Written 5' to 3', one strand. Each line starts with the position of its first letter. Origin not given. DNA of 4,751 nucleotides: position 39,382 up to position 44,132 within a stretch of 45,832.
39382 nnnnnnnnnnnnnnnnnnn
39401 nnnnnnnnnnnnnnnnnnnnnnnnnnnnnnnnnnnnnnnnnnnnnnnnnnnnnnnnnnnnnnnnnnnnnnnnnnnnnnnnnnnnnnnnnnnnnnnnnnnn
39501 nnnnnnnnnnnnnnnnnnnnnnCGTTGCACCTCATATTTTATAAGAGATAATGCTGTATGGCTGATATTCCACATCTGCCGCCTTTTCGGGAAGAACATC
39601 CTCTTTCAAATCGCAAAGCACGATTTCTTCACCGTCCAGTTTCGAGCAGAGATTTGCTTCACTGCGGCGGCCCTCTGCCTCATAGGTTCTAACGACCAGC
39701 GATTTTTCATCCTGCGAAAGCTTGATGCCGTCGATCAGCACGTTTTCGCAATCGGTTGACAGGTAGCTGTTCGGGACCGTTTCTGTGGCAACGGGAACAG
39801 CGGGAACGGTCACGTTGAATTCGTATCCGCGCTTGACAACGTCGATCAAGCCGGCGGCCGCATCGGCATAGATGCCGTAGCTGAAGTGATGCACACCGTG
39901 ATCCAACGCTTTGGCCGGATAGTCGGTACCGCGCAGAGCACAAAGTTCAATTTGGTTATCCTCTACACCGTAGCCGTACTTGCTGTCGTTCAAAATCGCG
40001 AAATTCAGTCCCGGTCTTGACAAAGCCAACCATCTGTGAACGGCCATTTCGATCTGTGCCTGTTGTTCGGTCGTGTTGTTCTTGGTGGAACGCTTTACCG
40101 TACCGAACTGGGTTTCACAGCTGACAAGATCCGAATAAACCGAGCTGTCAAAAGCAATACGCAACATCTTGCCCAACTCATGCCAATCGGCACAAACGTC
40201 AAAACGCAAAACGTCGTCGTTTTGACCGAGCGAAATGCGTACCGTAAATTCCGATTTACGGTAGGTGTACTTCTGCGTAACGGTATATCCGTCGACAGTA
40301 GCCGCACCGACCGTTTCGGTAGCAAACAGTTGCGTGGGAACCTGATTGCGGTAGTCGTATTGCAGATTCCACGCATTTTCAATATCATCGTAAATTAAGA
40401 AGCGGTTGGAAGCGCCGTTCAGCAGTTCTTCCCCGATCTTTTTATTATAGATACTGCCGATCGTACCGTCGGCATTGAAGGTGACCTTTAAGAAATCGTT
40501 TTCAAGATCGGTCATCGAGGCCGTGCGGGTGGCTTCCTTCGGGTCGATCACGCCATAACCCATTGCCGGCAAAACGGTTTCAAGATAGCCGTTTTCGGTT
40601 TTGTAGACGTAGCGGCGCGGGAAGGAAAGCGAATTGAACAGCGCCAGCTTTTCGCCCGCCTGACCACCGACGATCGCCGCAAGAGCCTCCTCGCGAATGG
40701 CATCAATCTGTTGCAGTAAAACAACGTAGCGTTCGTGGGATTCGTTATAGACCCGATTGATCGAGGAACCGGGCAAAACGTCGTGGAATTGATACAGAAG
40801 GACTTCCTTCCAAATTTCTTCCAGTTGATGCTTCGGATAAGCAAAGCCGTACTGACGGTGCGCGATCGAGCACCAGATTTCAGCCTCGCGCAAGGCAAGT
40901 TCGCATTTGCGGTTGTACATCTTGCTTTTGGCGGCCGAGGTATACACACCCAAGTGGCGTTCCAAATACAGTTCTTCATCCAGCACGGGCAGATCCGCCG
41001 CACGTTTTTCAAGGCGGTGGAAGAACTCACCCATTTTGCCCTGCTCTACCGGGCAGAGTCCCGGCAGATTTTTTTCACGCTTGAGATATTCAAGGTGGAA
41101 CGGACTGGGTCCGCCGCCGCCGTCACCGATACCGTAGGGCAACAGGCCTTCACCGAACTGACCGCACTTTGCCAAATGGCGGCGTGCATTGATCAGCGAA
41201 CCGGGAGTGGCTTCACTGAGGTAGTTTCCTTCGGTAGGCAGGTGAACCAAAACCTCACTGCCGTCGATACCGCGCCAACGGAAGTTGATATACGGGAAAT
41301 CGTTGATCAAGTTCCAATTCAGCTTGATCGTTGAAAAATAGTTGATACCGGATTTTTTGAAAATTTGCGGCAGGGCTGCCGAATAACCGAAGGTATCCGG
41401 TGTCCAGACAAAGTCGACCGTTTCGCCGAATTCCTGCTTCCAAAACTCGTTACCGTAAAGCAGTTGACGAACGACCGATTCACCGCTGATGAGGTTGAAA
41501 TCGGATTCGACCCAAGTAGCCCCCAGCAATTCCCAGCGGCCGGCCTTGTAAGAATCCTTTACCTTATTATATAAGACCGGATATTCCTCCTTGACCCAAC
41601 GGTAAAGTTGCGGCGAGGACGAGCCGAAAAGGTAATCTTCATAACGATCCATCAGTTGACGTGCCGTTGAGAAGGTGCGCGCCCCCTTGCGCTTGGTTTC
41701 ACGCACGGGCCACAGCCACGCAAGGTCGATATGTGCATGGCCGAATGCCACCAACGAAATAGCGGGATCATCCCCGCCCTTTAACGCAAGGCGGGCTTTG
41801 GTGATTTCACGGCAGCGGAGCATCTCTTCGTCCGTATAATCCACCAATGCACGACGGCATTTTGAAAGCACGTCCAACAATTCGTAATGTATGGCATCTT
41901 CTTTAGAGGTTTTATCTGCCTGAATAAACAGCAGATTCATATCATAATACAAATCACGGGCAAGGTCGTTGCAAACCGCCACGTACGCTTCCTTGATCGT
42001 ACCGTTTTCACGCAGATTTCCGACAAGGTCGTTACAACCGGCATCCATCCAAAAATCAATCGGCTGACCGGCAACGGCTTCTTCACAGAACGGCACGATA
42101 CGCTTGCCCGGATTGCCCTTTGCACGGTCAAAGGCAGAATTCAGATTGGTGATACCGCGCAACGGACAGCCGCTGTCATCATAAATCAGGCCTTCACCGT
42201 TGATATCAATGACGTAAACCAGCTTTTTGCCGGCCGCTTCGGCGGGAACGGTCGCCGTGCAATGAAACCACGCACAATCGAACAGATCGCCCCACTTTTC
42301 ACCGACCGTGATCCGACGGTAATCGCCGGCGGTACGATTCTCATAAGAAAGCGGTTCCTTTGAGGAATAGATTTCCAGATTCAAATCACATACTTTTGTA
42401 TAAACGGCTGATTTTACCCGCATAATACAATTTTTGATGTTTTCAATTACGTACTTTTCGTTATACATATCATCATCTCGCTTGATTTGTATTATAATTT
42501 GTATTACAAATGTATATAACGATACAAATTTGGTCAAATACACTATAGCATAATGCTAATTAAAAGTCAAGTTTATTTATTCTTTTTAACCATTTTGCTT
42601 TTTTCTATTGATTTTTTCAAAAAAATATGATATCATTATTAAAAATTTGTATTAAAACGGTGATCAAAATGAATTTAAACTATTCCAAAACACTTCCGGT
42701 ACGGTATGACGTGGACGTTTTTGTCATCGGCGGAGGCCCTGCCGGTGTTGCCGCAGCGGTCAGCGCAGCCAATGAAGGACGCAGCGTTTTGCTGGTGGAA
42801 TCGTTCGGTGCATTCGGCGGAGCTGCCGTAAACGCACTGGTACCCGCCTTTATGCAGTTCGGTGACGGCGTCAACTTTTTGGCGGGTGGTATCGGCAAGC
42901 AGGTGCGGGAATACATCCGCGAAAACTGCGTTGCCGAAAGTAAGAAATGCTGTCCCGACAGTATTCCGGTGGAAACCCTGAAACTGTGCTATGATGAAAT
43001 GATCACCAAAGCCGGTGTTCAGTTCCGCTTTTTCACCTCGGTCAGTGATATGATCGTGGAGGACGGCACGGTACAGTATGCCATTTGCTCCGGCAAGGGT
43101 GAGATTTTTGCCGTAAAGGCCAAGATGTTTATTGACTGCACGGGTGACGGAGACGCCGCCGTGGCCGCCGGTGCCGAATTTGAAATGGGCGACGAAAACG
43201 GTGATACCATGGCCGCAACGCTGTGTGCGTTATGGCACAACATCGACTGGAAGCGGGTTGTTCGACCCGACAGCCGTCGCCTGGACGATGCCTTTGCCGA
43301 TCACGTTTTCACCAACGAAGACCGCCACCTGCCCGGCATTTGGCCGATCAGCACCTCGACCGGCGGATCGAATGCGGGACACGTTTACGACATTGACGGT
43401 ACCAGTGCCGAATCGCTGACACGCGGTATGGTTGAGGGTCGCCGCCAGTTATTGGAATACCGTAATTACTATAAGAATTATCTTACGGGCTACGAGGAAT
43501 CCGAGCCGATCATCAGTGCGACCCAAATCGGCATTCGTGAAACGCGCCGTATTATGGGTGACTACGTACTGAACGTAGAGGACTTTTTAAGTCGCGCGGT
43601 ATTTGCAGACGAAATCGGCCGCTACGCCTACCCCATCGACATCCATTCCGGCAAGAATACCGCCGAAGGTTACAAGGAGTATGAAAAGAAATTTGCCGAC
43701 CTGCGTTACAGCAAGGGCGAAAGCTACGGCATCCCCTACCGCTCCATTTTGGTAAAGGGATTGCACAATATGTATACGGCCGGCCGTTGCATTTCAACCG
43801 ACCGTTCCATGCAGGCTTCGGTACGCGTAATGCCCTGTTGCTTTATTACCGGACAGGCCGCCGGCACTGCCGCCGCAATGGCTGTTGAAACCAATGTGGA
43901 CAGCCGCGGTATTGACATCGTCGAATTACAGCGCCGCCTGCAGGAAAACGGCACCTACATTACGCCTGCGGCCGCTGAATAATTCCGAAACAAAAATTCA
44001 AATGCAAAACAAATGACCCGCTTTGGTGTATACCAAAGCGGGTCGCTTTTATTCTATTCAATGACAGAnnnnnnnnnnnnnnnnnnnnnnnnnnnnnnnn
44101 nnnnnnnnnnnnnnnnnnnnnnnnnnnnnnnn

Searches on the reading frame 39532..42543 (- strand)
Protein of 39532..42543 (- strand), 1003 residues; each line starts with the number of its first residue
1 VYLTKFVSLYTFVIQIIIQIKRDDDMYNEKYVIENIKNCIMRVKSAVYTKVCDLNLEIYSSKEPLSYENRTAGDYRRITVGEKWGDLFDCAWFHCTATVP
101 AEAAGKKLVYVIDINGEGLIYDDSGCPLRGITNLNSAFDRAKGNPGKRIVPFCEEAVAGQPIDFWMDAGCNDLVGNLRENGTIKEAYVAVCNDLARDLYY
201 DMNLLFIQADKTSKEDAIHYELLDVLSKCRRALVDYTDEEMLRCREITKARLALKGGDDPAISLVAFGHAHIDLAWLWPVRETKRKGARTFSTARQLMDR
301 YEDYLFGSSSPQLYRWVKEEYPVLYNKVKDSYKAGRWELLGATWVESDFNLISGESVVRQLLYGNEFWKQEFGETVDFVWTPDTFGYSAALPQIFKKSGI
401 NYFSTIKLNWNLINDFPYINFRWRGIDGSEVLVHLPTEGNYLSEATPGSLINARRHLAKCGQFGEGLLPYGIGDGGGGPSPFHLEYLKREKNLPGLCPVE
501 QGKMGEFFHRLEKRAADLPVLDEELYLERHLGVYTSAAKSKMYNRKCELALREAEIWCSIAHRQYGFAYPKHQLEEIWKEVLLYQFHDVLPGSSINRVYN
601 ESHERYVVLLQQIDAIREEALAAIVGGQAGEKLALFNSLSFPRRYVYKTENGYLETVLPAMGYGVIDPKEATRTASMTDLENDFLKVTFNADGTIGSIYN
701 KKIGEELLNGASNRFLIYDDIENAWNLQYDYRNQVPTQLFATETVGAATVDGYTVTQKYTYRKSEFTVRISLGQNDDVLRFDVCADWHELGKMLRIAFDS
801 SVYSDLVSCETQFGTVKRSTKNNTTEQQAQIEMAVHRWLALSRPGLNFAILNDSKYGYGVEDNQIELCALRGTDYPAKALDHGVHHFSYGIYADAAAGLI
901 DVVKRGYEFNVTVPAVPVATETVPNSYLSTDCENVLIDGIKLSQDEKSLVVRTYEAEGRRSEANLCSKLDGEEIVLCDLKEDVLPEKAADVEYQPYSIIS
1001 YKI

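Call 9: search_protein_families(library=pfam, proteins=[window:39532-42543:-], max_evalue=0.01)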
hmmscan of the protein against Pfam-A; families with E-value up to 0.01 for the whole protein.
window:39532-42543:- (1003 aa): 6 families
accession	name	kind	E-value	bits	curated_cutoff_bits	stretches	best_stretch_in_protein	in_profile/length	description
PF01074.27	Glyco_hydro_38N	-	2.3e-77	260.5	25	1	265-518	3-266/270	Glycosyl hydrolases family 38 N-terminal domain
PF07748.19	Glyco_hydro_38C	-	6.3e-38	131.5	25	1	680-877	1-204/206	Glycosyl hydrolases family 38 C-terminal domain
PF09261.16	Alpha-mann_mid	-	4.6e-28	97.6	31.1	1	529-624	2-96/96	Alpha mannosidase middle domain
PF17677.7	Glyco_hydro38C2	-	4.5e-08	33.6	22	1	934-1001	1-72/72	Glycosyl hydrolases family 38 C-terminal beta sandwich domain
PF03065.20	Glyco_hydro_57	-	9.6e-06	25.5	21.2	1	307-418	77-184/291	Glycosyl hydrolase family 57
PF22907.2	Ams1-like_1st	-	0.00047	20.4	27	1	57-175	11-120/145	Alpha-mannosidase, jelly roll domain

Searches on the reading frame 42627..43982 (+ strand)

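Call 9: search_protein_families(library=pfam, proteins=[window:42627-43982:+], max_evalue=0.01)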
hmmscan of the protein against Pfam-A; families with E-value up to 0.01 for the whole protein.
window:42627-43982:+ (451 aa): 10 families
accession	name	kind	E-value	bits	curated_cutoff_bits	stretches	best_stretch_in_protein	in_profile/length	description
PF12831.13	FAD_oxidored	-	2.2e-100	337.3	27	1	30-438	1-416/416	FAD dependent oxidoreductase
PF00890.30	FAD_binding_2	-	5.3e-10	39.5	20.4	1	30-70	1-41/414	FAD binding domain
PF07992.20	Pyr_redox_2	-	1.1e-07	32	26.1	1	30-63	2-31/291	Pyridine nucleotide-disulphide oxidoreductase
PF03486.20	HI0933_like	-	3.8e-06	27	50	1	30-64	2-36/244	HI0933-like protein Rossmann domain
PF01266.30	DAO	-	4.5e-06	26.9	27.9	1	30-66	1-38/353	FAD dependent oxidoreductase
PF13450.12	NAD_binding_8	-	9.1e-06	26.3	21.9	1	33-98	1-66/68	NAD(P)-binding Rossmann-like domain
PF01134.28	GIDA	-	9.6e-05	22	22.1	1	30-59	1-31/391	Glucose inhibited division protein A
PF01494.25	FAD_binding_3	-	0.00039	20.2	22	0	28-59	1-32/349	FAD binding domain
PF01946.23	Thi4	-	0.0016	18.2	26.2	1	19-67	8-57/235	Thi4 family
PF13738.12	Pyr_redox_3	-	0.0061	16.3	30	1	33-59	2-29/305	Pyridine nucleotide-disulphide oxidoreductase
